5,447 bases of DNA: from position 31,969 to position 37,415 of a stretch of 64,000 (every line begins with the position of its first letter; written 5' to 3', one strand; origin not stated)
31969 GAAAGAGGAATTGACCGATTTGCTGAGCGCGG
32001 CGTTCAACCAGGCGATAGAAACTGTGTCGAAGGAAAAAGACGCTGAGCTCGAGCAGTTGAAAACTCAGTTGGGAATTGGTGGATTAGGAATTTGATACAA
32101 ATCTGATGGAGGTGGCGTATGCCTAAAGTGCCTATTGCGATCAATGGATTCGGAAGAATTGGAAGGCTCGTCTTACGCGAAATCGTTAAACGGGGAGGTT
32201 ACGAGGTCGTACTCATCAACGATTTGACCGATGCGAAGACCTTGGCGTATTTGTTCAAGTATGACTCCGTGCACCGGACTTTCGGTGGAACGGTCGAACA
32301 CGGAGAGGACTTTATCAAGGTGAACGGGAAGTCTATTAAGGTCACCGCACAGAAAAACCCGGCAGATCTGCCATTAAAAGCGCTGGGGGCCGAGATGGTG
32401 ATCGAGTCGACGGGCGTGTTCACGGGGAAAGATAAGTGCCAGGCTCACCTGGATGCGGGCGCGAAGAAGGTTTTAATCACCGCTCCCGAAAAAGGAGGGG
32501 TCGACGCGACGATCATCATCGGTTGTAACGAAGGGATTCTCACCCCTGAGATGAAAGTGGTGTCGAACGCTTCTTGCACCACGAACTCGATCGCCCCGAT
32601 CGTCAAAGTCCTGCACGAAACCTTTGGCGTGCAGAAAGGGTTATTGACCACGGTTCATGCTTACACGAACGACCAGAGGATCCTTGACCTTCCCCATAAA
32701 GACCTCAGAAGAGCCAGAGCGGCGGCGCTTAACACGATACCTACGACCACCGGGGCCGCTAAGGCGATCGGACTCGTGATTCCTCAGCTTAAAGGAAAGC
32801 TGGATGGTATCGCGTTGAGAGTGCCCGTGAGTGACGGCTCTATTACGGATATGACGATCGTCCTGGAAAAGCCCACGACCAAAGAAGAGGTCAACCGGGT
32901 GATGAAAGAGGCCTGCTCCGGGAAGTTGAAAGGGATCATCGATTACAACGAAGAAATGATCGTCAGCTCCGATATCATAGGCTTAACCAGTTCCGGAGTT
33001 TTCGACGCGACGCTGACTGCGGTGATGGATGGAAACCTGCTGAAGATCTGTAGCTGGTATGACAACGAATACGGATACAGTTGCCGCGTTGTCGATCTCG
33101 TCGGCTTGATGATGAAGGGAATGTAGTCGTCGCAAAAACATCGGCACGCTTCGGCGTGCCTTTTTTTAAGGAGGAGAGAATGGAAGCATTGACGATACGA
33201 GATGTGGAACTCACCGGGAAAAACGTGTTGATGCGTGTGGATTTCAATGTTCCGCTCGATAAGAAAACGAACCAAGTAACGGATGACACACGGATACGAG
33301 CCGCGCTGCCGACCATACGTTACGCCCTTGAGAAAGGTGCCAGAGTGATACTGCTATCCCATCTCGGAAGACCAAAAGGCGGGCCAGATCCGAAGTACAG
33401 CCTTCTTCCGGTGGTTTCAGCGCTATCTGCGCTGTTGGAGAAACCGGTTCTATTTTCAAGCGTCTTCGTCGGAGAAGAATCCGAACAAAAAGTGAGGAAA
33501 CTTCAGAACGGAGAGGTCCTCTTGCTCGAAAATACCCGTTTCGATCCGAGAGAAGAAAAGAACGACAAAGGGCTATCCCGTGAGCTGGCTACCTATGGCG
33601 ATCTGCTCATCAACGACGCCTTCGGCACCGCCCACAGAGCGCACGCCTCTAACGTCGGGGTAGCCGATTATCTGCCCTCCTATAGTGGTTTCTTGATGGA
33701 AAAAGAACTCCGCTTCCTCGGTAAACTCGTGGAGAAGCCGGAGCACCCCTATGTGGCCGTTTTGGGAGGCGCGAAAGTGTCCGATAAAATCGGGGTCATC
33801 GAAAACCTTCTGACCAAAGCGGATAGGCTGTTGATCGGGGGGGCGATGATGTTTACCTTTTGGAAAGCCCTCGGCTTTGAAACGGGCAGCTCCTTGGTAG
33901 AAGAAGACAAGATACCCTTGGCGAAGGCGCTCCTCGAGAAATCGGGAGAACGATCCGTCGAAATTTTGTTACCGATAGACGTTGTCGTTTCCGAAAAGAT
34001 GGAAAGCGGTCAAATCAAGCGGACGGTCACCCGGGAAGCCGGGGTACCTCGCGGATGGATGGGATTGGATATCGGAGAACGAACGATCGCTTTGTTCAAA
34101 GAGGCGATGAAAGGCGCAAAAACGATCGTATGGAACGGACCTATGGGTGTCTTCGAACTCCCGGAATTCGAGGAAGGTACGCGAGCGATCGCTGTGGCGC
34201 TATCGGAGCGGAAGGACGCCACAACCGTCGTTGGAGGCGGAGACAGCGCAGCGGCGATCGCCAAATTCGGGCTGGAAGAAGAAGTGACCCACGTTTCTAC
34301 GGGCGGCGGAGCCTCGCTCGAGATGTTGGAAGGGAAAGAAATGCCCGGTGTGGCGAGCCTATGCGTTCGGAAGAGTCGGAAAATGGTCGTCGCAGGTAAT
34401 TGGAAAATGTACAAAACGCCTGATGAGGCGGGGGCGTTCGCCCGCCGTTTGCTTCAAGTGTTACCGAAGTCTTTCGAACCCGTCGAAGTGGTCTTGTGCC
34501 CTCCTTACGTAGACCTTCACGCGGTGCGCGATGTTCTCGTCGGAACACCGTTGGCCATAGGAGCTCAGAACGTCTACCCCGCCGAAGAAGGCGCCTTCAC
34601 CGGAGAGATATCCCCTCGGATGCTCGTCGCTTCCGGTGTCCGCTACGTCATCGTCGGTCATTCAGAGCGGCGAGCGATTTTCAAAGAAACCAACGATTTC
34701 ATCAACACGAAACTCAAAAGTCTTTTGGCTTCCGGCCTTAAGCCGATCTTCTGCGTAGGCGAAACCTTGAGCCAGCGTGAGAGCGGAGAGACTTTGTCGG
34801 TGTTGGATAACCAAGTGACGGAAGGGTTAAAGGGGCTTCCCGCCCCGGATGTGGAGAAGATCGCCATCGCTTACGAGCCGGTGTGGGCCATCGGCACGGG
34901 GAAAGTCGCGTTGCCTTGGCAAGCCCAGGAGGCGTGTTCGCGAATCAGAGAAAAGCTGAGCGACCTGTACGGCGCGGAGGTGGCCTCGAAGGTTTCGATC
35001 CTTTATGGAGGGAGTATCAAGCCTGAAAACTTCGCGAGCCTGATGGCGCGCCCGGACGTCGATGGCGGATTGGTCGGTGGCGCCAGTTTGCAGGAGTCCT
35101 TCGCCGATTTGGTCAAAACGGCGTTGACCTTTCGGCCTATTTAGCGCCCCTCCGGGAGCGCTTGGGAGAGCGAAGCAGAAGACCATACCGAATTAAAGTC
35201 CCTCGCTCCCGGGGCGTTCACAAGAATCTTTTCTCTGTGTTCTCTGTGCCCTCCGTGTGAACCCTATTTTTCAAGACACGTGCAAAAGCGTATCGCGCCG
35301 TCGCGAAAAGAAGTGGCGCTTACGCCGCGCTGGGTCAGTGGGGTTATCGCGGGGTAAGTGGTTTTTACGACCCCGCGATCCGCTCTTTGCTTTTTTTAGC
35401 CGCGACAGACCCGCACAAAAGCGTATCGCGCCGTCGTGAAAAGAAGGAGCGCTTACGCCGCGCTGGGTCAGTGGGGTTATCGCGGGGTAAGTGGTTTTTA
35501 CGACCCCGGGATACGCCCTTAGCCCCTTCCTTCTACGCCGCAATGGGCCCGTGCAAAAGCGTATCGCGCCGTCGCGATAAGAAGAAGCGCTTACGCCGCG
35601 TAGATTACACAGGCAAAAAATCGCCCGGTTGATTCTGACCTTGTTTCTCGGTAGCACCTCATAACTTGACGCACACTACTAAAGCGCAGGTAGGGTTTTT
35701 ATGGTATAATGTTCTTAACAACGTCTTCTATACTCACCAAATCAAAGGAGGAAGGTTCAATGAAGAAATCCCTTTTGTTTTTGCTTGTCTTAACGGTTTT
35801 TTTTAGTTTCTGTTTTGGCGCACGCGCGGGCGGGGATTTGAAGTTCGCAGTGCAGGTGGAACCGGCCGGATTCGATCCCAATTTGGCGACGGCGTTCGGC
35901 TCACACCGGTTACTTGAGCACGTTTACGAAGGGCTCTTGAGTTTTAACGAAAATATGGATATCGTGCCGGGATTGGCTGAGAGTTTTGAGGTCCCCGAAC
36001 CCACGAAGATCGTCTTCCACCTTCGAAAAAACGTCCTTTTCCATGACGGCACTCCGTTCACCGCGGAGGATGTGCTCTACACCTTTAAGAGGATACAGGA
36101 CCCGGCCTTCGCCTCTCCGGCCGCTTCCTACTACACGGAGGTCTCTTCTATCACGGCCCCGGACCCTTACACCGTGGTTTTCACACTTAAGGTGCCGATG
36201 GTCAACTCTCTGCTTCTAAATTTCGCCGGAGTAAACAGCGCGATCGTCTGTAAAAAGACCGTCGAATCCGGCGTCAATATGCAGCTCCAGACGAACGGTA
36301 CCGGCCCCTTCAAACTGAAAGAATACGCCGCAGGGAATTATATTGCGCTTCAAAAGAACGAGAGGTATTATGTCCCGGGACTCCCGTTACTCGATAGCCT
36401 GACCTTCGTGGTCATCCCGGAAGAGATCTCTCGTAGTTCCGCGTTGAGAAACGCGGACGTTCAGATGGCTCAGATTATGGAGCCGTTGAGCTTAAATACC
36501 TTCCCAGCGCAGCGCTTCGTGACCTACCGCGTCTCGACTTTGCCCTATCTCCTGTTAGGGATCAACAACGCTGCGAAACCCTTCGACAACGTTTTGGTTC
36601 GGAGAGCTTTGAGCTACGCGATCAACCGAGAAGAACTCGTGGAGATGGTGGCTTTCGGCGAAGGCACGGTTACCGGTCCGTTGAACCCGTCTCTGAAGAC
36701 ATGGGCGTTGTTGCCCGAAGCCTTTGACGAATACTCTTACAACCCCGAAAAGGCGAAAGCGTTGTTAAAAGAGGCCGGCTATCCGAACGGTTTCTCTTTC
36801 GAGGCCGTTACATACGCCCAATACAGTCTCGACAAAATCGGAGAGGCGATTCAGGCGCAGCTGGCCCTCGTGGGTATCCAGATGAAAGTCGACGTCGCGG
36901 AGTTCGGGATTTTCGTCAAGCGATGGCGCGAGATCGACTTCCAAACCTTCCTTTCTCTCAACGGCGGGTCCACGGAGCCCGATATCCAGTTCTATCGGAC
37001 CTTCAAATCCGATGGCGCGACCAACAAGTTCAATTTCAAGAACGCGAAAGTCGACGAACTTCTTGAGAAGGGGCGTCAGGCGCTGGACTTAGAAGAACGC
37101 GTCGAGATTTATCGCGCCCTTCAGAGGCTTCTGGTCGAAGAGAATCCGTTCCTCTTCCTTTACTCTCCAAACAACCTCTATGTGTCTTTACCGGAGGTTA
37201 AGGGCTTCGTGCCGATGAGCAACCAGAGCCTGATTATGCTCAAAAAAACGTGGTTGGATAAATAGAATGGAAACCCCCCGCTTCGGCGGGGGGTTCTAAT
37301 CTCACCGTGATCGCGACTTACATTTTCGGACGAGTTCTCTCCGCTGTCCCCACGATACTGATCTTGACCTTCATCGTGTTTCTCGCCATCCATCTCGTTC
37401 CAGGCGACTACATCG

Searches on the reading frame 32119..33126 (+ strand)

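Call 84: search_protein_families(library=pfam, proteins=[window:32119-33126:+], max_evalue=0.000001)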
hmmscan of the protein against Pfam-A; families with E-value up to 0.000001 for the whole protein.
window:32119-33126:+ (335 aa): 2 families
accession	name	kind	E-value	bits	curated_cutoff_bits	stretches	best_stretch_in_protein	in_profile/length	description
PF02800.25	Gp_dh_C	-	3.9e-66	222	24.4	1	158-314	1-158/158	Glyceraldehyde 3-phosphate dehydrogenase, C-terminal domain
PF00044.30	Gp_dh_N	-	1.8e-36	124.9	31.7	1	5-103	2-100/101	Glyceraldehyde 3-phosphate dehydrogenase, NAD binding domain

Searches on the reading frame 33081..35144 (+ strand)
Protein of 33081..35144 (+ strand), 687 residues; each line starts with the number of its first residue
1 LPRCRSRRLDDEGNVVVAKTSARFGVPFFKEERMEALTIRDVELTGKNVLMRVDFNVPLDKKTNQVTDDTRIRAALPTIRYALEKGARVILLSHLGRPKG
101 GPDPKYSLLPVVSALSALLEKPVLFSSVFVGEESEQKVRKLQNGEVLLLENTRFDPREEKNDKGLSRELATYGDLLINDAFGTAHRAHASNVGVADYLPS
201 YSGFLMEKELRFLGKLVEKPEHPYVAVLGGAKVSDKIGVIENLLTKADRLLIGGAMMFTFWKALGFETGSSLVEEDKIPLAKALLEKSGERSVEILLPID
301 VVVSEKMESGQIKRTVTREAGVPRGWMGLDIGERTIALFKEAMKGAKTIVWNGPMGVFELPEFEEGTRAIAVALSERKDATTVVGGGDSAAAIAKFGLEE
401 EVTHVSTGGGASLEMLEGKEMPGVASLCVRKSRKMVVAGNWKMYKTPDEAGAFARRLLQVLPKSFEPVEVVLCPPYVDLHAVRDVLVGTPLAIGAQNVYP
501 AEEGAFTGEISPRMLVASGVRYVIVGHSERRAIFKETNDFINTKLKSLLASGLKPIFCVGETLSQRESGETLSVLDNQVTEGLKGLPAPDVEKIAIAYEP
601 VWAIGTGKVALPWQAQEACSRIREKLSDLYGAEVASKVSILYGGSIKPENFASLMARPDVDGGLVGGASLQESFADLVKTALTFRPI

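Call 84: search_protein_families(library=pfam, proteins=[window:33081-35144:+], max_evalue=0.000001)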
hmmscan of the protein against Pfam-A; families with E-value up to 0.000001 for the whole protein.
window:33081-35144:+ (687 aa): 2 families
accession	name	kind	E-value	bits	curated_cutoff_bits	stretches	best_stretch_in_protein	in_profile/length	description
PF00162.24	PGK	-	5.5e-159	529.7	27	1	39-419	1-379/379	Phosphoglycerate kinase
PF00121.24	TIM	-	3.8e-90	302.1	20.1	1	435-680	1-244/245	Triosephosphate isomerase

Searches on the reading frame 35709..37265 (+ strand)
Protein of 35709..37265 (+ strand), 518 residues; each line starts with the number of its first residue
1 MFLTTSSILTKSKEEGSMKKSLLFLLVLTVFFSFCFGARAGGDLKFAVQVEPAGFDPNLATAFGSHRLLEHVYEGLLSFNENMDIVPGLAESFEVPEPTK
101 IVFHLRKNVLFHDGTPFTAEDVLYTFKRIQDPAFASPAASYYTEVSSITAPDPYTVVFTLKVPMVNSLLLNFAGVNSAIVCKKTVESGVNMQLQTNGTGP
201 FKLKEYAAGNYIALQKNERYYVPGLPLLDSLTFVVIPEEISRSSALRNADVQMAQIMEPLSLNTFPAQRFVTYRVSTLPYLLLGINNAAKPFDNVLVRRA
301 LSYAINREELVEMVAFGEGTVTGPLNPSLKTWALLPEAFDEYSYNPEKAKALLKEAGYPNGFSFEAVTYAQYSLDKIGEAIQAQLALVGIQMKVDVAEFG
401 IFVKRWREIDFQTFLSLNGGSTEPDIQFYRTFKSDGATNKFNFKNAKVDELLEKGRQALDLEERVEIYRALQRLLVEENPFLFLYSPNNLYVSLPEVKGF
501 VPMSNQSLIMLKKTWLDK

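Call 84: search_protein_families(library=pfam, proteins=[window:35709-37265:+], max_evalue=0.000001)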
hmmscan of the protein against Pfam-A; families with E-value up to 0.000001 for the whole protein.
window:35709-37265:+ (518 aa): 1 family
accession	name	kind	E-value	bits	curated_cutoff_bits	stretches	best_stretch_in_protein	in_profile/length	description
PF00496.27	SBP_bac_5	-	1.6e-82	278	32.4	1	85-438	2-366/368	Bacterial extracellular solute-binding proteins, family 5 Middle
